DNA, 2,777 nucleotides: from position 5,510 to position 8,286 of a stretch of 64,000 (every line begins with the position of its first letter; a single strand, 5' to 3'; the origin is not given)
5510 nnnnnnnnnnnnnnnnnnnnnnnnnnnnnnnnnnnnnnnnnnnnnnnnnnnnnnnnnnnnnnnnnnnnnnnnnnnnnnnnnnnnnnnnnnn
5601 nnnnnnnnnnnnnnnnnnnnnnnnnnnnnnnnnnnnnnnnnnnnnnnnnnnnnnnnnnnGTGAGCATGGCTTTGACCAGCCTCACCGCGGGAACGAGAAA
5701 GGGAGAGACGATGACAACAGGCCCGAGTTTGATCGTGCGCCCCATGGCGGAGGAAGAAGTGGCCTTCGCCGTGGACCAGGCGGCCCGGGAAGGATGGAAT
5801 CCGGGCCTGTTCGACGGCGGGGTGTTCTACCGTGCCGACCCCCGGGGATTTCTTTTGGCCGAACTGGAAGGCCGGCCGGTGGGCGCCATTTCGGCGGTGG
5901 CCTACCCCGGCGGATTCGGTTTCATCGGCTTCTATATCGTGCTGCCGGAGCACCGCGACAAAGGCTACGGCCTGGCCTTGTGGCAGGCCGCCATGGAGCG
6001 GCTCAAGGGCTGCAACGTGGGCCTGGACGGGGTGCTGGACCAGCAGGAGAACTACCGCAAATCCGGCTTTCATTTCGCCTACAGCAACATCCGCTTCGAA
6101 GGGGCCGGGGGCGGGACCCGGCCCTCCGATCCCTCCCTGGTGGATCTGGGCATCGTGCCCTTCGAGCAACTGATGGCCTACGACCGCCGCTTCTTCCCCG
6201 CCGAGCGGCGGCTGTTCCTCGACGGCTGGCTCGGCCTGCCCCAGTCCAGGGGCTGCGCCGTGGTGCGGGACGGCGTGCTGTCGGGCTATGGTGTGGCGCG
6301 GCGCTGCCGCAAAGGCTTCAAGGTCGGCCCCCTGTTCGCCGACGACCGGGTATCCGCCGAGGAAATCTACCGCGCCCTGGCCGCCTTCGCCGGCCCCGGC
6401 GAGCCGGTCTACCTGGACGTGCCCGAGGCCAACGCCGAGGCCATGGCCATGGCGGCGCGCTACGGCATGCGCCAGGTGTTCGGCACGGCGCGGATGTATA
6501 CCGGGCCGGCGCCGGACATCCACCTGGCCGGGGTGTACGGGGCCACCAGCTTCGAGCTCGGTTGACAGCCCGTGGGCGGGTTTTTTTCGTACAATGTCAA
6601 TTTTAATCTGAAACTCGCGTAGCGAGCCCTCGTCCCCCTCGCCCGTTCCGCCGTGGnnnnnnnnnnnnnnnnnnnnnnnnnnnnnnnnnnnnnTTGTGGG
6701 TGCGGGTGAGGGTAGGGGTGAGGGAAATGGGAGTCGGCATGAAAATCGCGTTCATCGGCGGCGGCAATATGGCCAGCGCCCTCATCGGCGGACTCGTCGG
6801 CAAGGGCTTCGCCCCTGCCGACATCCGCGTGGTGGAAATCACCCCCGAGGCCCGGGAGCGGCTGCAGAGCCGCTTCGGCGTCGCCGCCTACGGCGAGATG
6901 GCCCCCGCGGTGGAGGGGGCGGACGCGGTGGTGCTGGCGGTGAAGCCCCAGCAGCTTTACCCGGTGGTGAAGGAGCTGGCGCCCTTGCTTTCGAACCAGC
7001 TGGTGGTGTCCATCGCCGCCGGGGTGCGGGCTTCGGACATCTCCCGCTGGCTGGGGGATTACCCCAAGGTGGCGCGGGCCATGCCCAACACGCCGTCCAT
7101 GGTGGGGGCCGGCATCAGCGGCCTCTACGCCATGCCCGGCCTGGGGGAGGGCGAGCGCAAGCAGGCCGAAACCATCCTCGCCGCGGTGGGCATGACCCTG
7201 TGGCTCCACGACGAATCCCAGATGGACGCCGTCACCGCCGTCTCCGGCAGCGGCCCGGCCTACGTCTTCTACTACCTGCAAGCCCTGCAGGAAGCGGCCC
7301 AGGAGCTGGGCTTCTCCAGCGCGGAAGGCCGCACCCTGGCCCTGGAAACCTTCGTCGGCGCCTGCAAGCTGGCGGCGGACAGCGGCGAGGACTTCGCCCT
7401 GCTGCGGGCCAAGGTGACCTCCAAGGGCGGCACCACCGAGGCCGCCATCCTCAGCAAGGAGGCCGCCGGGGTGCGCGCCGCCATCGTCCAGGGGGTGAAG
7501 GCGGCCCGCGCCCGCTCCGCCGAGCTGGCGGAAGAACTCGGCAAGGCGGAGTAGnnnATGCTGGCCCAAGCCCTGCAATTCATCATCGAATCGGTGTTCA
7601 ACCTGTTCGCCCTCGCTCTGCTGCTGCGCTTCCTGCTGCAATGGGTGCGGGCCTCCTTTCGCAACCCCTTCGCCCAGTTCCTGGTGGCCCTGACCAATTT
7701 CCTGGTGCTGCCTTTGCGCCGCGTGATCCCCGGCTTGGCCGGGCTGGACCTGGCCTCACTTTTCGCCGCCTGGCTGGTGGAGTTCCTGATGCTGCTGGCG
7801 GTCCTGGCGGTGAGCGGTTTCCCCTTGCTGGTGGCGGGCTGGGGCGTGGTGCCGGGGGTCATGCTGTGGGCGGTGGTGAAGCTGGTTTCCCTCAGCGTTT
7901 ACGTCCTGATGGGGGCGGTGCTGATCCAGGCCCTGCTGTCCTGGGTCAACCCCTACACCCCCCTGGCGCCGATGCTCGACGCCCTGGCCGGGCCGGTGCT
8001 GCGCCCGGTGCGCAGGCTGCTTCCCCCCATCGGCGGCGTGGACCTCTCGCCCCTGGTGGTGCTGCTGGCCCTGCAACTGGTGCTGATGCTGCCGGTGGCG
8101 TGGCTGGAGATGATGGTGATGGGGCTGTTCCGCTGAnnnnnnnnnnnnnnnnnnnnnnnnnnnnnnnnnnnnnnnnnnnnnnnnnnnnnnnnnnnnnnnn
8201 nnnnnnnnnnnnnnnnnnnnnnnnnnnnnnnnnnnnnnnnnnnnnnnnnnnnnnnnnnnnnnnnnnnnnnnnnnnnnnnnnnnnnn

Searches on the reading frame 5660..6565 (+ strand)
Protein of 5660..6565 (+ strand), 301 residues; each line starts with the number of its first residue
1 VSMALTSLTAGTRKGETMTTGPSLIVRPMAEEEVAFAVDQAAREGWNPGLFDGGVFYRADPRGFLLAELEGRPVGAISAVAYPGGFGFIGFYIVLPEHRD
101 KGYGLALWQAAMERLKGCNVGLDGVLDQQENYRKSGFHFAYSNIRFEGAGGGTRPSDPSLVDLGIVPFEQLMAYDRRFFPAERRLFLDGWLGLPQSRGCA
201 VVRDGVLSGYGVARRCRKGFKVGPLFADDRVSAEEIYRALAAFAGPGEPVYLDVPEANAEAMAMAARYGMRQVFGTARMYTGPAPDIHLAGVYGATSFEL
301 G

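Call 70: search_protein_families(library=pfam, proteins=[window:5660-6565:+], max_evalue=0.001)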
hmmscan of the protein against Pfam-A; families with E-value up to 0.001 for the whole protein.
window:5660-6565:+ (301 aa): 4 families
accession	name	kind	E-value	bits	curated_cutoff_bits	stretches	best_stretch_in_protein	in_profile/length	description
PF18014.7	Acetyltransf_18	-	2.2e-29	102.1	22.7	1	172-294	2-124/124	Acetyltransferase (GNAT) domain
PF00583.31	Acetyltransf_1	-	3.2e-14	53.6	20.7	1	53-122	23-98/116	Acetyltransferase (GNAT) family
PF13508.13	Acetyltransf_7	-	1.1e-07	32.6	27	1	63-138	4-83/84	Acetyltransferase (GNAT) domain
PF13673.13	Acetyltransf_10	-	6.5e-05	23.4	23.6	1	64-148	33-118/128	Acetyltransferase (GNAT) domain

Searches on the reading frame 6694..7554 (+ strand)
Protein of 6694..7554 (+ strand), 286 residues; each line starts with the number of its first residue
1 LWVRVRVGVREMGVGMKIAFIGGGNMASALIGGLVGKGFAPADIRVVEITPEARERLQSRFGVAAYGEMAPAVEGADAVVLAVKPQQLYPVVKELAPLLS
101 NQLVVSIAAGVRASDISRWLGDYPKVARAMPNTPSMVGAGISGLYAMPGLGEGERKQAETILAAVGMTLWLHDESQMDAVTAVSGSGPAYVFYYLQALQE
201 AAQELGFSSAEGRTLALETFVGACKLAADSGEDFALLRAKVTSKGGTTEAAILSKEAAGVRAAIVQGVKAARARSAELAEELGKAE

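Call 70: search_protein_families(library=pfam, proteins=[window:6694-7554:+], max_evalue=0.001)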
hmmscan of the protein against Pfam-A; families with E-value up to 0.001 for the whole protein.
window:6694-7554:+ (286 aa): 4 families
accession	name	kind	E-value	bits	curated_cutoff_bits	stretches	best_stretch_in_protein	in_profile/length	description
PF14748.11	P5CR_dimer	-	2.6e-32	111.6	25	1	174-278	1-105/105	Pyrroline-5-carboxylate reductase dimerisation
PF03807.23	F420_oxidored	-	1.8e-20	73.7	21.6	1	17-110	1-94/94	NADP oxidoreductase coenzyme F420-dependent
PF03446.21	NAD_binding_2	-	1.3e-05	25.7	21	1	17-122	1-106/161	NAD binding domain of 6-phosphogluconate dehydrogenase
PF02153.23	PDH_N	-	0.00092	19.2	26.5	0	63-141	32-109/154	Prephenate dehydrogenase, nucleotide-binding domain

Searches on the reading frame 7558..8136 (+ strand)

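Call 70: search_protein_families(library=pfam, proteins=[window:7558-8136:+], max_evalue=0.001)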
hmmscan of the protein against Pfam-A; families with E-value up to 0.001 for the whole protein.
window:7558-8136:+ (192 aa): 1 family
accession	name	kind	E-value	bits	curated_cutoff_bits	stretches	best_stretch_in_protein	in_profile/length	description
PF02325.22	YGGT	-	2.8e-33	114.6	27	2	13-79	3-68/70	YGGT family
